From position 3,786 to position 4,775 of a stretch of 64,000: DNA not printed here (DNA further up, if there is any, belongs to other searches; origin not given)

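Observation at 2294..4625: Divergent, start-overlapping Elp3 (radical-SAM/GNAT) and Trm9-like methyltransferase pair - a possible complete bacterial (m)cm5U34-type tRNA wobble-modification module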

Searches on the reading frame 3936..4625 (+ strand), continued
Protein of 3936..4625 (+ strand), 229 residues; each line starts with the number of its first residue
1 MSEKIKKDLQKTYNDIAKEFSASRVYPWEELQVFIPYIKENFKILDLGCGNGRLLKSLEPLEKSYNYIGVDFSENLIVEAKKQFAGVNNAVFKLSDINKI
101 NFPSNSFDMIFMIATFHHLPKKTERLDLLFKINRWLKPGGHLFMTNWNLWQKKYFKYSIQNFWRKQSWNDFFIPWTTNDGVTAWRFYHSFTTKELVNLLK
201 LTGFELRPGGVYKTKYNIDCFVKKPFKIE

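Call 22: search_solved_structures(query=A1, max_evalue=0.001, show_alignments=3)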
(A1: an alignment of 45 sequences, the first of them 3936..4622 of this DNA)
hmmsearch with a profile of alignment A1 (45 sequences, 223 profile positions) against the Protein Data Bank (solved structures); distinct sequences matched with E-value up to 0.001: 198 (the best 60 are shown).
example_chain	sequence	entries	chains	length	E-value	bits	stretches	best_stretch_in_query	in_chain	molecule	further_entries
5cm2_Z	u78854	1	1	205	1.3e-26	96.8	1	22-217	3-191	TRNA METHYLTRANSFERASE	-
5wp5_A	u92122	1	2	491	3.3e-23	85.6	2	36-145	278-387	Phosphomethylethanolamine N-methyltransferase 2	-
5wp4_A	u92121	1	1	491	2.4e-22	82.8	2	36-144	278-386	Phosphoethanolamine N-methyltransferase 1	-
3sm3_A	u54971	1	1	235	3.7e-21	78.9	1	33-210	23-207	SAM-dependent methyltransferases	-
1ve3_A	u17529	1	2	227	9.1e-20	74.4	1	13-144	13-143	hypothetical protein PH0226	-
4iv8_A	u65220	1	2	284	2.9e-19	72.7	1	37-199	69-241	Phosphoethanolamine N-methyltransferase,putative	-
4r6w_A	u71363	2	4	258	4.8e-18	68.7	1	38-166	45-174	Phosphoethanolamine N-methyltransferase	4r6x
4mwz_A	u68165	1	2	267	9.6e-18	67.7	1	38-200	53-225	Phosphoethanolamine N-methyltransferase, putative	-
4iv0_A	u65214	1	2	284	1.2e-17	67.4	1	38-200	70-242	Phosphoethanolamine N-methyltransferase, putative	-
3l8d_A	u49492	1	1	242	2.6e-17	66.3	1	31-142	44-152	Methyltransferase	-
3dtn_A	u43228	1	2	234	3.5e-17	65.9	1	8-163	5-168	Putative Methyltransferase MM_2633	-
3ujd_A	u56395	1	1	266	1.3e-16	64.1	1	38-166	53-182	Phosphoethanolamine N-methyltransferase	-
3uj6_A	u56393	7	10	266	1.3e-16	64.1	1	38-166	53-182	Phosphoethanolamine N-methyltransferase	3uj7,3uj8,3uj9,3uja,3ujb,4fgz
3ujc_A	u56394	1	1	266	5.3e-15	58.8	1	38-166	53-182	Phosphoethanolamine N-methyltransferase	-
6uak_A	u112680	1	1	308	1.7e-14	57.1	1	38-139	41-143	SAM dependent methyltransferase LahSB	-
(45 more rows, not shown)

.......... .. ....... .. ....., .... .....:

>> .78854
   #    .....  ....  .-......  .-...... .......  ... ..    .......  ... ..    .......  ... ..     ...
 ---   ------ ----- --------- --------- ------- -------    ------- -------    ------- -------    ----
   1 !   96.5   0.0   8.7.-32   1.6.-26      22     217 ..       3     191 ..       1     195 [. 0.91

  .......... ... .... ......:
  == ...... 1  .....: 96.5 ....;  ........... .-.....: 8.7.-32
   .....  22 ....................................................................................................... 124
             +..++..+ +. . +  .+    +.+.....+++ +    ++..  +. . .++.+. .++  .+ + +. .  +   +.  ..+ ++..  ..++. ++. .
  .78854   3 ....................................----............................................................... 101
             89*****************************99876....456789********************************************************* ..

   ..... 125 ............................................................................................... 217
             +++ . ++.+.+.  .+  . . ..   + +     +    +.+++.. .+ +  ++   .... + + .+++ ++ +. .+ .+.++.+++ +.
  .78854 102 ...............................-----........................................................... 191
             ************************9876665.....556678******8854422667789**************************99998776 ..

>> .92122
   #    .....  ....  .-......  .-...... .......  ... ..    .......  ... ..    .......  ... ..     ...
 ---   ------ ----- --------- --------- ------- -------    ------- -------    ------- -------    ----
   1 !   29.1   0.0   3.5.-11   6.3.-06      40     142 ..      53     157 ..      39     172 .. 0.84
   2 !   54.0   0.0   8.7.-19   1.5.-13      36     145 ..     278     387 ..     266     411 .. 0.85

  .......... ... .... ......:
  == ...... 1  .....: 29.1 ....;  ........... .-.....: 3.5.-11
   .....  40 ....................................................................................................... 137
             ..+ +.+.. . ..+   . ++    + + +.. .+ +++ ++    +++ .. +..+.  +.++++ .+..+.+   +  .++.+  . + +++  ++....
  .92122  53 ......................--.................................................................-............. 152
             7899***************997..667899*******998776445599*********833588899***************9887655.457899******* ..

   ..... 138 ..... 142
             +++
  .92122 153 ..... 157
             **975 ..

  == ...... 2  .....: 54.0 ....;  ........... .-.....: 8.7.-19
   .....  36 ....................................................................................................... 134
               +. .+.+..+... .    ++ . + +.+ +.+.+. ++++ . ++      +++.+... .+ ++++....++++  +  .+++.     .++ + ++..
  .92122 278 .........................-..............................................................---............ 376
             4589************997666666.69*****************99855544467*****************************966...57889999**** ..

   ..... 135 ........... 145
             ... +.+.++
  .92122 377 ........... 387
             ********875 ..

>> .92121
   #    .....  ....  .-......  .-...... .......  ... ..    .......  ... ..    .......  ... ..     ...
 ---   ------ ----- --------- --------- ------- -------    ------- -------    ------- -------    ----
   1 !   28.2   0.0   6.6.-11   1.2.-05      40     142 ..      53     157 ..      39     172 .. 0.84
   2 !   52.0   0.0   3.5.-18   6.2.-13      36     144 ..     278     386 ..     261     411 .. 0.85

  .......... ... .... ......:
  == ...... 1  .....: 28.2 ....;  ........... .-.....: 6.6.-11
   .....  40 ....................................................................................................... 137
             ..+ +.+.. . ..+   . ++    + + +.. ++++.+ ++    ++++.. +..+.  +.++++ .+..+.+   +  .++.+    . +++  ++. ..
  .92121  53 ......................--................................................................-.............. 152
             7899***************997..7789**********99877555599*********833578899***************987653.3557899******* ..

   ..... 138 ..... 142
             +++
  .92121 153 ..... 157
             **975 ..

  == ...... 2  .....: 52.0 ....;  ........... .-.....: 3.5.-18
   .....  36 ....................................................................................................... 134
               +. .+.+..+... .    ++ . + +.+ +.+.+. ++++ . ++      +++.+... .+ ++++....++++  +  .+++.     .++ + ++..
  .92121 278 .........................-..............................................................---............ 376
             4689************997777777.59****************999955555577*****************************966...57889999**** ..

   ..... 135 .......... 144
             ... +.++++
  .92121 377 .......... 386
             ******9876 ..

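Call 28: predict_structure(alignment_id=A1)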
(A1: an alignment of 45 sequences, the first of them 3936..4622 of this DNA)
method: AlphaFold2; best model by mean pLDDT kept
length: 229 residues; sequences in the alignment: 45
mean_pLDDT: 93.8   pTM: 0.91
mean pLDDT of the five models: 93.8, 91.9, 91.7, 91.5, 91.0
residues with pLDDT >= 90: 192; 70-90: 34; 50-70: 3; < 50: 0
segments of 3 or more residues with pLDDT < 50: none
pLDDT, mean of each block of 10 residues (from residue 1): 89 91 84 93 96 91 94 96 86 96 98 96 98 98 97 94 93 92 95 98 98 97 86
secondary structure, 60 per line:
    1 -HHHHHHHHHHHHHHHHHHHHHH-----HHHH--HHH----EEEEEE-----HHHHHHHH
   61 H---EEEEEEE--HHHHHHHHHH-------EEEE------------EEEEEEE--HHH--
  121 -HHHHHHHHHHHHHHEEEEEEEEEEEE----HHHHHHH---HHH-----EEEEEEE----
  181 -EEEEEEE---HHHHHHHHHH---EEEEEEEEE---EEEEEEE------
elements in order: H2-23 H29-32 E42-47 H53-61 E65-71 H74-83 E91-94 E107-113 H122-135 E136-147 H152-158 E170-176 E182-188 H192-201 E205-213 E217-223

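Call 31: find_related_loci(query=A1, collection=metagenome_contigs, flank=4000)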
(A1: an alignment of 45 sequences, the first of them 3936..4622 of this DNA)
Query A1 (229 aa) in metagenome_contigs; peptide patterns used: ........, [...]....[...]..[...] (x = any residue, [..] = any of these).
600 stretches matched a pattern (row limit reached: there are more); 441 encode a relative of the query (tblastn E <= 1e-3); the best 80 are kept; 80 distinct loci.
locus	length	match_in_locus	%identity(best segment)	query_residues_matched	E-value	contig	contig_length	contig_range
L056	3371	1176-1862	86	1-229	1e-142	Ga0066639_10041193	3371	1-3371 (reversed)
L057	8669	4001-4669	67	2-227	4e-104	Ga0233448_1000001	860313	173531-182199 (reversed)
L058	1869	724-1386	62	2-225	3e-98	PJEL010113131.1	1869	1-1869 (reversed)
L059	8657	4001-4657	62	4-223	4e-92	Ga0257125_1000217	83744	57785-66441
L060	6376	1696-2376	54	1-228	9e-79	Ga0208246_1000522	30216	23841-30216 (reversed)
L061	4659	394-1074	54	1-228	9e-79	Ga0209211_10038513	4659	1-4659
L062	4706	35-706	52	6-224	1e-76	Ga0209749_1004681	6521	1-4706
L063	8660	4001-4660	53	7-228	4e-75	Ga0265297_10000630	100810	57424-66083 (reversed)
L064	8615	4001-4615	42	2-206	2e-51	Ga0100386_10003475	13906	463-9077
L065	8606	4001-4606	45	2-200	8e-51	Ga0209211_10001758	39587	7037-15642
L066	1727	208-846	44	2-206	6e-52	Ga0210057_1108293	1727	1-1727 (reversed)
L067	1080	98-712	43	2-206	3e-52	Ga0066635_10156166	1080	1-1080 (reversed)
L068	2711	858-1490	42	2-206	2e-48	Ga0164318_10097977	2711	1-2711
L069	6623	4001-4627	46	2-204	3e-48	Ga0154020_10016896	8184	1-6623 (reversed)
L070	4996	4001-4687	42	3-198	4e-47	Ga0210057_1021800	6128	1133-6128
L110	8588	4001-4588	33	6-206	8e-37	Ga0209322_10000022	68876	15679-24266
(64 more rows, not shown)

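Call 32: fold_search(model_id=the predicted structure, library=pdb)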
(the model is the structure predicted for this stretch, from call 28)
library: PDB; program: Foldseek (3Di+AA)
matches with E <= 10: 1996; with E <= 0.001: 1542
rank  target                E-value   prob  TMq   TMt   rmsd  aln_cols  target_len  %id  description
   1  3sm3                  2.1e-17  1.00  0.72  0.78   3.5       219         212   26  Crystal Structure of SAM-dependent methyltransferases Q8PUK2_METMA from Methanosarcina mazei. Northeast Structural Genom (released 2011-07-20)
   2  7f1e_A                6.8e-15  1.00  0.73  0.69   4.3       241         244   18  Structure of METTL6 bound with SAM (released 2022-01-12)
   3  5cm2_Z                9.4e-15  1.00  0.67  0.82   3.3       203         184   22  Structure of Y. lipolytica Trm9-Trm112 complex, a methyltransferase modifying U34 in the anticodon loop of some tRNAs (released 2015-10-21)
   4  4iv8_A                1.4e-14  1.00  0.58  0.55   5.0       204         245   22  Crystal structure of N-methyl transferase from Plasmodium knowlesi complexed with S-adenosyl methionine (released 2014-02-19)
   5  8owx_B                1.5e-14  1.00  0.74  0.69   4.3       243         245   20  Crystal Structure of METTL6 bound to SAH (released 2024-05-08)
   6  7f1e_B                4.8e-14  1.00  0.68  0.67   7.2       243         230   20  Structure of METTL6 bound with SAM (released 2022-01-12)
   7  5wp5_B                5.1e-14  1.00  0.58  0.31   6.3       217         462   22  Arabidopsis thaliana phosphoethanolamine N-methyltransferase 2 (AtPMT2) in complex with SAH (released 2017-11-15)
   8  3uj6                  7.0e-14  1.00  0.59  0.53   2.8       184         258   23  SeMet Phosphoethanolamine methyltransferase from Plasmodium falciparum in complex with SAM and PO4 (released 2011-11-30)
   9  3uj7_A                7.5e-14  1.00  0.59  0.52   2.8       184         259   23  Phosphoethanolamine methyltransferase from Plasmodium falciparum in complex with SAM and PO4 (released 2011-11-30)
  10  3d2l_C                1.3e-13  1.00  0.67  0.64   5.6       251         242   17  Crystal structure of SAM-dependent methyltransferase (ZP_00538691.1) from EXIGUOBACTERIUM SP. 255-15 at 1.90 A resolut (released 2008-05-20)
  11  4r6w_A                1.5e-13  1.00  0.59  0.53   2.8       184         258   24  Plasmodium falciparum phosphoethanolamine methyltransferase D128A mutant in complex with S-adenosylhomocysteine and ph (released 2014-10-08)
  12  3ujb_A                1.7e-13  1.00  0.59  0.53   2.8       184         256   23  Phosphoethanolamine methyltransferase from Plasmodium falciparum in complex with SAH and phosphoethanolamine (released 2011-11-30)
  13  6uv6_C                1.7e-13  1.00  0.57  0.50   4.2       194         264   20  AtmM with bound rebeccamycin analogue (released 2020-11-25)
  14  3l8d                  1.7e-13  1.00  0.61  0.69   5.3       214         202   20  Crystal structure of methyltransferase from Bacillus Thuringiensis (released 2010-01-12)
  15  4iv0_A                1.8e-13  1.00  0.59  0.52   3.1       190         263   23  Crystal structure of N-methyl transferase from Plasmodium vivax complexed with S-adenosyl methionine and phosphate (released 2014-02-19)
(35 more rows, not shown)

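Call 68: search_protein_families(library=ncbifam, proteins=[L110:6273-7667:-, L110:523-1569:+, L110:2790-3968:+, L110:7417-8586:-, L110:1579-2730:-, L110:3827-4642:+], max_evalue=1e-8)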
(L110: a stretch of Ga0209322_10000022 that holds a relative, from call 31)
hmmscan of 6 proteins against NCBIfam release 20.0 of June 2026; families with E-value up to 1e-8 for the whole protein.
L110:6273-7667:- (464 aa): 0 families

L110:523-1569:+ (348 aa): 5 families
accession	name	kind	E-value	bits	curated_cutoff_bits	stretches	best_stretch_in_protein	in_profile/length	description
TIGR01084.1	mutY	equivalog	9e-84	281.3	286.5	1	9-266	2-264/277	A/G-specific adenine glycosylase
NF008132.0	PRK10880.1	equivalog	5e-65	219.8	427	1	9-304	7-298/351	A/G-specific adenine glycosylase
NF010488.0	PRK13910.1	equivalog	3.1e-31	108.8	471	1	53-212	15-169/290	adenine-specific DNA glycosylase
TIGR01083.1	nth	equivalog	5.2e-20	71.9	211.7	1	15-201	13-192/192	endonuclease III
NF007978.0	PRK10702.1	equivalog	1.5e-15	57.4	405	1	84-210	82-203/211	endonuclease III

L110:2790-3968:+ (392 aa): 9 families
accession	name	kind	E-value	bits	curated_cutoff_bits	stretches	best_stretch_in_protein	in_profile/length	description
NF006415.0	PRK08662.1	equivalog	1.5e-141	471.6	243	1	3-389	3-379/381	nicotinate phosphoribosyltransferase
NF006696.0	PRK09243.1-3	equivalog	8.5e-51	173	503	1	73-388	99-415/451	nicotinate phosphoribosyltransferase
NF006698.0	PRK09243.1-5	equivalog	4.6e-42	144.3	531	1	78-389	108-419/440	nicotinate phosphoribosyltransferase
TIGR01513.1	NAPRTase_put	equivalog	2.2e-40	138.9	297.4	1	72-323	87-337/452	nicotinate phosphoribosyltransferase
NF009131.0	PRK12484.1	equivalog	6.4e-38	130.6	330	1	73-388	93-412/455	nicotinate phosphoribosyltransferase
NF005529.0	PRK07188.1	equivalog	5.3e-35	121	378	1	11-325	18-344/358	nicotinate phosphoribosyltransferase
NF006695.0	PRK09243.1-2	equivalog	1.2e-32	113.2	469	1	72-302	93-320/480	nicotinate phosphoribosyltransferase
NF006694.0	PRK09243.1-1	equivalog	3.1e-27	95.4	663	1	94-315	110-335/485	nicotinate phosphoribosyltransferase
NF006697.0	PRK09243.1-4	equivalog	3.8e-23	81.8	776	1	94-310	111-331/488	nicotinate phosphoribosyltransferase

L110:7417-8586:- (389 aa): 0 families

L110:1579-2730:- (383 aa): 60 families (the best 25 are shown)
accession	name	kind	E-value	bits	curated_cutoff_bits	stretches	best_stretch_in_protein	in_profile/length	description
NF041364.1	GntC_guanitoxin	equivalog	1.3e-67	228.3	415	1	67-366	37-353/356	guanitoxin biosynthesis PLP-dependent (S)-gamma-hydroxy-L-arginine cyclodehydratase GntC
NF005593.0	PRK07324.1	equivalog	9.7e-63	212.4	476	1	51-368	46-366/373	aminotransferase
TIGR03947.1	viomycin_VioD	equivalog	7.6e-61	206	390.9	1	59-367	43-356/359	capreomycidine synthase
NF004770.0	PRK06108.1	subfamily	1.8e-42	145.6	422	1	67-367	73-389/396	pyridoxal phosphate-dependent aminotransferase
NF052290.2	MocR_like_YczR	exception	3.2e-42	144.8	487.4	1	66-369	140-457/458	MocR-like transcription factor YczR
NF005732.0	PRK07550.1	equivalog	5.1e-36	124.5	366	1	80-353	89-370/389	aminotransferase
NF005601.0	PRK07337.1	equivalog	3.4e-34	118.6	496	1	81-367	92-389/394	pyridoxal phosphate-dependent aminotransferase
NF004621.0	PRK05957.1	equivalog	1.6e-31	109.4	498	1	85-367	90-380/389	pyridoxal phosphate-dependent aminotransferase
NF004870.0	PRK06225.1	equivalog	2.6e-31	108.7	351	1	64-312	63-311/380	pyridoxal phosphate-dependent aminotransferase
NF005855.0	PRK07777.1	equivalog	8.9e-31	107.6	553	1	84-296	88-306/391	pyridoxal phosphate-dependent aminotransferase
TIGR01141.1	hisC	equivalog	1.2e-30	106.6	276.55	1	71-354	59-335/349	histidinol-phosphate transaminase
TIGR01140.1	L_thr_O3P_dcar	equivalog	1.7e-30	106.3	290.55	1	64-357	44-322/331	threonine-phosphate decarboxylase CobD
NF006514.0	PRK08960.1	equivalog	2.7e-30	105.5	554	1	80-368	88-383/388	pyridoxal phosphate-dependent aminotransferase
NF005744.0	PRK07568.1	subfamily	8.7e-30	103.8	389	1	80-366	84-386/398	pyridoxal phosphate-dependent aminotransferase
NF005816.0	PRK07682.1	equivalog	6.1e-29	100.8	620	1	85-378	91-388/390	aminotransferase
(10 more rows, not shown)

L110:3827-4642:+ (271 aa): 9 families
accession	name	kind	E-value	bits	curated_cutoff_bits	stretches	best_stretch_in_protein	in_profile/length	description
NF045667.1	MTase_DVU1556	equivalog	1.3e-21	77.1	155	1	89-192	18-120/213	DVU_1556 family methyltransferase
NF043040.1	corrin_prot_MT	hypoth_equivalog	4.1e-13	49.2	180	1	86-208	33-164/216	corrinoid protein-associated methyltransferase CpaM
NF001241.0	PRK00216.1-2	equivalog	6.7e-13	48.8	327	1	79-192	37-148/231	demethylmenaquinone methyltransferase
NF041820.1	daptide_MTase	equivalog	1.7e-11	44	175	1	74-207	19-158/243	daptide-type RiPP biosynthesis methyltransferase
TIGR01934.1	MenG_MenH_UbiE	subfamily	6.8e-11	41.9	158.35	1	81-190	27-140/223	ubiquinone/menaquinone biosynthesis methyltransferase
NF007610.0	PRK10258.1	equivalog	9.5e-11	41.5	342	1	86-191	33-138/251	malonyl-ACP O-methyltransferase BioC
NF001244.0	PRK00216.1-5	equivalog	4.4e-10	39.3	216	1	81-190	36-152/236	bifunctional demethylmenaquinone methyltransferase/2-methoxy-6-polyprenyl-1,4-benzoquinol methylase UbiE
NF045649.1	2X_seleno_MduS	exception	1.7e-09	37.1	380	1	95-194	43-150/338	methyltransferase domain-containing selenoprotein MduS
NF045825.1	FAmtase_mtf2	equivalog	3.6e-09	36.2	400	1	95-192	60-159/248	fatty-acid O-methyltransferase Mtf2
